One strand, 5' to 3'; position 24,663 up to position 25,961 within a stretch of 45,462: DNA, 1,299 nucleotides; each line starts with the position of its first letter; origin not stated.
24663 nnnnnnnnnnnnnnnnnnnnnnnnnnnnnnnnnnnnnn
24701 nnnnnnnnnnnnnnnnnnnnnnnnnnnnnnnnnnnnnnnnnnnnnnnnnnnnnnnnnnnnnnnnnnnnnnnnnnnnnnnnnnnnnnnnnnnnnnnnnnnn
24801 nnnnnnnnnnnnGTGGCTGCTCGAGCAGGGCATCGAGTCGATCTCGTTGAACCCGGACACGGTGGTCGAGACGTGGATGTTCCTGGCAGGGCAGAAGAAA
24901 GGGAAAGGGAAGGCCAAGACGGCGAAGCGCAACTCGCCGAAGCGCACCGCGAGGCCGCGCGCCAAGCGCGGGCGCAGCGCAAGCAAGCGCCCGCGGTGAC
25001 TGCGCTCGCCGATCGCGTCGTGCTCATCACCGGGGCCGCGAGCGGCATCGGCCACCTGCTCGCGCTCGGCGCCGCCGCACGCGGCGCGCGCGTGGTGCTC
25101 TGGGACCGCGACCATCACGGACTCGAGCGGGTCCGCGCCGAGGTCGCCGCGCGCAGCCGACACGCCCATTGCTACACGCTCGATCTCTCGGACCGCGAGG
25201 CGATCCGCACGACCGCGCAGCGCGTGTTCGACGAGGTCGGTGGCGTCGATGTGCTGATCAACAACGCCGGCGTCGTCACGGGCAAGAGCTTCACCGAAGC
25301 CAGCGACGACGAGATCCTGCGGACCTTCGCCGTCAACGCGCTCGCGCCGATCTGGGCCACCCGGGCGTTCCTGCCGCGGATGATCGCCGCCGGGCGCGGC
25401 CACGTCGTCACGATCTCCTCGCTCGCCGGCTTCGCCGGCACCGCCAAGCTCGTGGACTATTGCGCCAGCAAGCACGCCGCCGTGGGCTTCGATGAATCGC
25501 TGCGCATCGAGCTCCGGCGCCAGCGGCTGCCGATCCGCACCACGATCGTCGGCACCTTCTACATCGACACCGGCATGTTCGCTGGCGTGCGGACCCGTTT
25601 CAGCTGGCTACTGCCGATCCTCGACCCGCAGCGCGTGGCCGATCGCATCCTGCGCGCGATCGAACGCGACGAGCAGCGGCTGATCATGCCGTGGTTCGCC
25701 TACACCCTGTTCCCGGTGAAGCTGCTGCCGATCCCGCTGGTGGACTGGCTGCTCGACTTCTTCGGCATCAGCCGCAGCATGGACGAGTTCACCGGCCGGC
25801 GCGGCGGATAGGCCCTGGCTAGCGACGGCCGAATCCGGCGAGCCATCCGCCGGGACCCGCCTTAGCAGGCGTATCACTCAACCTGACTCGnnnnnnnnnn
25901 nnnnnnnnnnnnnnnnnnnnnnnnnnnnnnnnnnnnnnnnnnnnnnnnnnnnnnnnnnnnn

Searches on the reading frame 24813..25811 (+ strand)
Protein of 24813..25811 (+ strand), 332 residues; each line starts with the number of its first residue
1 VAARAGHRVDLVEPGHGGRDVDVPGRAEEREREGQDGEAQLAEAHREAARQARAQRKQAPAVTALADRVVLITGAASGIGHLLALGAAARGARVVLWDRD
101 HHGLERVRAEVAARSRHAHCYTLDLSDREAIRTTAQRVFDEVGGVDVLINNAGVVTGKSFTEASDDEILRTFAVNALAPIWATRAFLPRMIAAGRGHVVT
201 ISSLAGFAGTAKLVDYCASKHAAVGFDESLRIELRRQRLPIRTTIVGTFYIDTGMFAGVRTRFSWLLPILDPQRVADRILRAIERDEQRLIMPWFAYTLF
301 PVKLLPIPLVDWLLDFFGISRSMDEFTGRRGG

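Call 19: search_protein_families(library=pfam, proteins=[window:24813-25811:+], max_evalue=0.0001)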
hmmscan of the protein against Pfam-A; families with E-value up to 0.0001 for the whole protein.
window:24813-25811:+ (332 aa): 4 families
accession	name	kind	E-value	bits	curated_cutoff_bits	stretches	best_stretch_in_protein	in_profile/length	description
PF00106.31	adh_short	-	6.5e-50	169.8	26.6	1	68-260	1-191/195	short chain dehydrogenase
PF13561.12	adh_short_C2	-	3.4e-30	105.8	27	1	74-261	1-186/236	Enoyl-(Acyl carrier protein) reductase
PF08659.16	KR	-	1.7e-11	44.8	22.6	1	70-222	3-155/180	KR domain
PF01370.27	Epimerase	-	9e-06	25.7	20.9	1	70-171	1-90/240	NAD dependent epimerase/dehydratase family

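Call 48: search_protein_families(library=ncbifam, proteins=[window:24813-25811:+], max_evalue=0.00001)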
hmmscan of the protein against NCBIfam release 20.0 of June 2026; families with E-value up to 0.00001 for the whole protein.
window:24813-25811:+ (332 aa): 212 families (the best 25 are shown)
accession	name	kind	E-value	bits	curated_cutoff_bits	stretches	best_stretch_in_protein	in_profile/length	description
NF005495.0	PRK07109.1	subfamily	6.8e-54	183.3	264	1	65-320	6-265/334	SDR family oxidoreductase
NF005878.0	PRK07825.1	subfamily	5.8e-52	176.7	287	1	64-322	6-257/278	short chain dehydrogenase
NF004825.0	PRK06181.1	equivalog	3.6e-46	157.6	215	1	64-313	3-258/268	SDR family oxidoreductase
NF004514.1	PRK05855.1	equivalog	1.1e-45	156.3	455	1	43-287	291-547/578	SDR family oxidoreductase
NF005437.0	PRK07024.1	equivalog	4.6e-44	150.8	266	1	68-313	5-246/259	SDR family oxidoreductase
NF004526.0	PRK05872.1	subfamily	1.4e-42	145.9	276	1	61-297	4-247/297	short-chain dehydrogenase/reductase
NF005559.1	PRK07231.1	subfamily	7.3e-39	133.7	215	1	65-256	2-191/249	glucose 1-dehydrogenase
NF005806.0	PRK07666.1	equivalog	4.7e-38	130.8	286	1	63-255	3-193/239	3-ketoacyl-ACP reductase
NF005539.0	PRK07201.1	equivalog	1.3e-37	129.9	549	1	62-290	365-591/657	SDR family oxidoreductase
NF006123.0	PRK08267.1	equivalog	1.1e-36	126.5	261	1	69-287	4-224/261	SDR family oxidoreductase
NF005881.0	PRK07832.1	equivalog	4.7e-36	124.4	296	1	62-259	4-201/287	SDR family oxidoreductase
NF004824.0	PRK06180.1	subfamily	5.3e-36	124.2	298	1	67-248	4-182/279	oxidoreductase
NF004843.0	PRK06194.1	equivalog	1.1e-35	123.5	308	1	63-266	2-206/295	hypothetical protein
NF006118.0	PRK08264.1-4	subfamily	2.8e-35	122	279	1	65-291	3-215/244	SDR family oxidoreductase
NF004521.0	PRK05866.1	equivalog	2.1e-34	119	368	1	54-296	27-267/294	SDR family oxidoreductase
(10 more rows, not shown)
